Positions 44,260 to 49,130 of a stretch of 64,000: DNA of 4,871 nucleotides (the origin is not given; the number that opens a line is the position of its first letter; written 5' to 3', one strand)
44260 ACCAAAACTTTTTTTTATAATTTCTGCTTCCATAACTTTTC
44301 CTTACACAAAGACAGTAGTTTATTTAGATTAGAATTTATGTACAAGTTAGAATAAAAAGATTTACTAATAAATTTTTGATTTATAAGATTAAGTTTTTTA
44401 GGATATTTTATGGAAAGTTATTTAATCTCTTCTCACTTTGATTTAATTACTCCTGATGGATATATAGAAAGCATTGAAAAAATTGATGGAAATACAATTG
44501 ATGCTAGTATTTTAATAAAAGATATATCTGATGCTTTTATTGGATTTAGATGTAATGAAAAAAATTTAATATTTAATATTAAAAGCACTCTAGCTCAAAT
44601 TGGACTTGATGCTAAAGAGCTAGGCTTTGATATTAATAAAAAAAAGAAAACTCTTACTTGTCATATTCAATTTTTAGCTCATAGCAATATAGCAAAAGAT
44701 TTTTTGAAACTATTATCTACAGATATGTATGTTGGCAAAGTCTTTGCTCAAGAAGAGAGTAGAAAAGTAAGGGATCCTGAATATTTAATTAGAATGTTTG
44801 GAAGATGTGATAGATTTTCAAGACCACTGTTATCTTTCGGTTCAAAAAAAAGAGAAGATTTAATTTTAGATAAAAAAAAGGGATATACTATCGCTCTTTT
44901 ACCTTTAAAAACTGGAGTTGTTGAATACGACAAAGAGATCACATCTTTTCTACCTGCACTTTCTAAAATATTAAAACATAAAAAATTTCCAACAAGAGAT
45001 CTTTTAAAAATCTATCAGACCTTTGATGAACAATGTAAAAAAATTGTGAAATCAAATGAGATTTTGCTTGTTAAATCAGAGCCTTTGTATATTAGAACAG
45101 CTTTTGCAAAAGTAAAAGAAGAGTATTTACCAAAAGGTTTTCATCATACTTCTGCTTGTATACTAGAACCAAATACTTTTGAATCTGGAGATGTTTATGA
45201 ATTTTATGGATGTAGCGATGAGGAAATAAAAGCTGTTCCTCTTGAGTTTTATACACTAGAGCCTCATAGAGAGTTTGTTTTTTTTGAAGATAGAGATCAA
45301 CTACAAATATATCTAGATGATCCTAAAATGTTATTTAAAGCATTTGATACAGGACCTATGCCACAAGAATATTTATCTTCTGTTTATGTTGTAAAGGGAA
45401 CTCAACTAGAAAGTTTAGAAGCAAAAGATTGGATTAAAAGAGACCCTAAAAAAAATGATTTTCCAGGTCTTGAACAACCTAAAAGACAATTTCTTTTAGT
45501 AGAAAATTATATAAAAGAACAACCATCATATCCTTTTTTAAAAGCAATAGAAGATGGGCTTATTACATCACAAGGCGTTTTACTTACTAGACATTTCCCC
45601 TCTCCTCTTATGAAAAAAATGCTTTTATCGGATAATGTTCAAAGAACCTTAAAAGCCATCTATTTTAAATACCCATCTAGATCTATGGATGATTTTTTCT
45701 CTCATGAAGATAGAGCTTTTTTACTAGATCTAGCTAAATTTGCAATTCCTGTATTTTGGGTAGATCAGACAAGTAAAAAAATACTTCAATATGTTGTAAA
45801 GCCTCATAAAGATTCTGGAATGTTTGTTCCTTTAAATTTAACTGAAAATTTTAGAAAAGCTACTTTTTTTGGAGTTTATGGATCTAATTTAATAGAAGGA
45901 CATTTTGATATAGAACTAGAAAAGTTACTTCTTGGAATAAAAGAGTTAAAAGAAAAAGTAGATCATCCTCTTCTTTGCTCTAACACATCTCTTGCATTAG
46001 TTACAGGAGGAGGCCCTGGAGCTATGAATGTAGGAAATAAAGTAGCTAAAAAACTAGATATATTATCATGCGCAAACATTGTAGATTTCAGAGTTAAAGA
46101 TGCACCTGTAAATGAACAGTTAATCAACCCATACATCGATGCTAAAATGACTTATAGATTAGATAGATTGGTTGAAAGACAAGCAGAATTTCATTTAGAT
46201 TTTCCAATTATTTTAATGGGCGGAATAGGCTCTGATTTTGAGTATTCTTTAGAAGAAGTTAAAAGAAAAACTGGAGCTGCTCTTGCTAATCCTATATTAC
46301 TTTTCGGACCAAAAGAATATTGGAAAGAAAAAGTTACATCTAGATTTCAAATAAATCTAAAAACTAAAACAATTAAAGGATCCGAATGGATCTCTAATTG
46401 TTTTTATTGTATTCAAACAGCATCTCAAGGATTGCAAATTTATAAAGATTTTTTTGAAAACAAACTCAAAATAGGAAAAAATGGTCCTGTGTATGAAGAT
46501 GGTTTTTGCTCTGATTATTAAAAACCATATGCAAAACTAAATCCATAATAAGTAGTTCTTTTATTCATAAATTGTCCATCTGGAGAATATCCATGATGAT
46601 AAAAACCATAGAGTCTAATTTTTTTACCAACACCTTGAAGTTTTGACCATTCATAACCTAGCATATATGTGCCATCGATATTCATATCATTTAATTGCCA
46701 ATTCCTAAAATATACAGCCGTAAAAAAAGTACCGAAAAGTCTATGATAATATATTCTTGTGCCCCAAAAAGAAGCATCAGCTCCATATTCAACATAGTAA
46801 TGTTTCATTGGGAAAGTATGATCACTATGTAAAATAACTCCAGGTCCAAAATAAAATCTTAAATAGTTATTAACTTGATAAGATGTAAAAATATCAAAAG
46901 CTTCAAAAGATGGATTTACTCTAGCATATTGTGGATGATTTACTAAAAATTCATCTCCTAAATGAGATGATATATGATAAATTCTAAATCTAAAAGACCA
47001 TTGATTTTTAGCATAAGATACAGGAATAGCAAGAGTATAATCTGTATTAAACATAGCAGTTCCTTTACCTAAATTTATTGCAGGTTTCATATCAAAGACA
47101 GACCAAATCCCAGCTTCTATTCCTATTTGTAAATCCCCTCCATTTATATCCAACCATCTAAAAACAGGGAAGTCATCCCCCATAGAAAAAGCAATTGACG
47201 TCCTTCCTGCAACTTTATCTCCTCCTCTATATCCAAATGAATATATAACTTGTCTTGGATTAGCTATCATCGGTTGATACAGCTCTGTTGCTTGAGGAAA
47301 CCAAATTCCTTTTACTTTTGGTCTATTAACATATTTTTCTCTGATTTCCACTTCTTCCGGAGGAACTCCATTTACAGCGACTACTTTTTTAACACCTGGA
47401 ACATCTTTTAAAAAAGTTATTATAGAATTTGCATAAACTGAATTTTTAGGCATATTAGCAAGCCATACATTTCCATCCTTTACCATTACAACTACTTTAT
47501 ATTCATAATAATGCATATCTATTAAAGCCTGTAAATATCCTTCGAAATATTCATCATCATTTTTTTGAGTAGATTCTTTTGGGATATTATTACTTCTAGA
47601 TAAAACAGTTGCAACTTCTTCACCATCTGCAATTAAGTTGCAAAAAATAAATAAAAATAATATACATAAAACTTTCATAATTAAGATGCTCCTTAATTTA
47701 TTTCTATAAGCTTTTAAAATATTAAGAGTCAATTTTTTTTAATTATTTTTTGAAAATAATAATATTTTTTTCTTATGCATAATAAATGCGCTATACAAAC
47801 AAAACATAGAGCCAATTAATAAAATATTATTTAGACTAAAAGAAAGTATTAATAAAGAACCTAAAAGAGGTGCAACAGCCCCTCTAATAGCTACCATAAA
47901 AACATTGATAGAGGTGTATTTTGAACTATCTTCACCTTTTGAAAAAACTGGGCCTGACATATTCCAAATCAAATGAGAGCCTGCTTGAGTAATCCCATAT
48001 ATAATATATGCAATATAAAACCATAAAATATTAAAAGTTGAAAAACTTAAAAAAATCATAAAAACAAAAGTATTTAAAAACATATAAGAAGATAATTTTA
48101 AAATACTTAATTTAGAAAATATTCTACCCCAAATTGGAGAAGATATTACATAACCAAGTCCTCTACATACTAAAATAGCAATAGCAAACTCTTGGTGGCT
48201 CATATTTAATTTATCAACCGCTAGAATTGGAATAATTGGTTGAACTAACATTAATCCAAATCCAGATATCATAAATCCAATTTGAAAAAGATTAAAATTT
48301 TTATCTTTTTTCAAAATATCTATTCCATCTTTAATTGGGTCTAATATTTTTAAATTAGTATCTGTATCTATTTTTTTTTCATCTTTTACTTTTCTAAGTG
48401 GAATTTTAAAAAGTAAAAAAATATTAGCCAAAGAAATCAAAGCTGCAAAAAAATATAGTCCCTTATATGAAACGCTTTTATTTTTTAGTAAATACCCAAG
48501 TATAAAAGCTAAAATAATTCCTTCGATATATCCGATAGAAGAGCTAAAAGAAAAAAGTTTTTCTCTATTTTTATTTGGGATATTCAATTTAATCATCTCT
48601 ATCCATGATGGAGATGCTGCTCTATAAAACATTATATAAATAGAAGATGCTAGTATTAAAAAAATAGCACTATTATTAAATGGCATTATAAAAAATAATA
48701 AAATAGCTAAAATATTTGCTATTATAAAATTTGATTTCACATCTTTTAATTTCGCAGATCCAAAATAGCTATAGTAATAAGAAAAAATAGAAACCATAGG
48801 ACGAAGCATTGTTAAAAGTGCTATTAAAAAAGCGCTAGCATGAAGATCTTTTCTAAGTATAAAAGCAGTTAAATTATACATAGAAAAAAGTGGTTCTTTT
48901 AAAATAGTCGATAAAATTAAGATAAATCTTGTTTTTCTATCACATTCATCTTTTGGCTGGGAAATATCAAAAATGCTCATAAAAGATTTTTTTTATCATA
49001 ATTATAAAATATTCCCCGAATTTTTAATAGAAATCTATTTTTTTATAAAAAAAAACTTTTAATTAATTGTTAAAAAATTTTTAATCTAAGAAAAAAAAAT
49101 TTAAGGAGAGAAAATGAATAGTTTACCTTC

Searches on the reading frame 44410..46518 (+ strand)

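Call 43: search_protein_families(library=pfam, proteins=[window:44410-46518:+], max_evalue=0.001)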
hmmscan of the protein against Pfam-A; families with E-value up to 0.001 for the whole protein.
window:44410-46518:+ (703 aa): 0 families

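Call 51: search_protein_families(library=ncbifam, proteins=[window:44410-46518:+], max_evalue=0.1)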
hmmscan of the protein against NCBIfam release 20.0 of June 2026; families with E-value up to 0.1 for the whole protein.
window:44410-46518:+ (703 aa): 1 family
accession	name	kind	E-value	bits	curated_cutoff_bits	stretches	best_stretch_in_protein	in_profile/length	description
TIGR00730.1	TIGR00730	subfamily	0.017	14.9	96.35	1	527-640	32-140/178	TIGR00730 family Rossman fold protein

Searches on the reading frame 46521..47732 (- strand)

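Call 43: search_protein_families(library=pfam, proteins=[window:46521-47732:-], max_evalue=0.001)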
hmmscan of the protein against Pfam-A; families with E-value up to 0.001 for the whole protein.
window:46521-47732:- (404 aa): 1 family
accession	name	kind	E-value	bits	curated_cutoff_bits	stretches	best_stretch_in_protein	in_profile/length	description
PF06727.17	DUF1207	-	1.9e-61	208.5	22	1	81-404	8-342/342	Protein of unknown function (DUF1207)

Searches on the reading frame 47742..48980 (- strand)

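Call 43: search_protein_families(library=pfam, proteins=[window:47742-48980:-], max_evalue=0.001)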
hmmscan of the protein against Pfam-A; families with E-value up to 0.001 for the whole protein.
window:47742-48980:- (413 aa): 1 family
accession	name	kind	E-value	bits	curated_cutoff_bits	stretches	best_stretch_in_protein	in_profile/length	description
PF07690.21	MFS_1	-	4.4e-29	101.9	33.4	2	32-339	12-315/347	Major Facilitator Superfamily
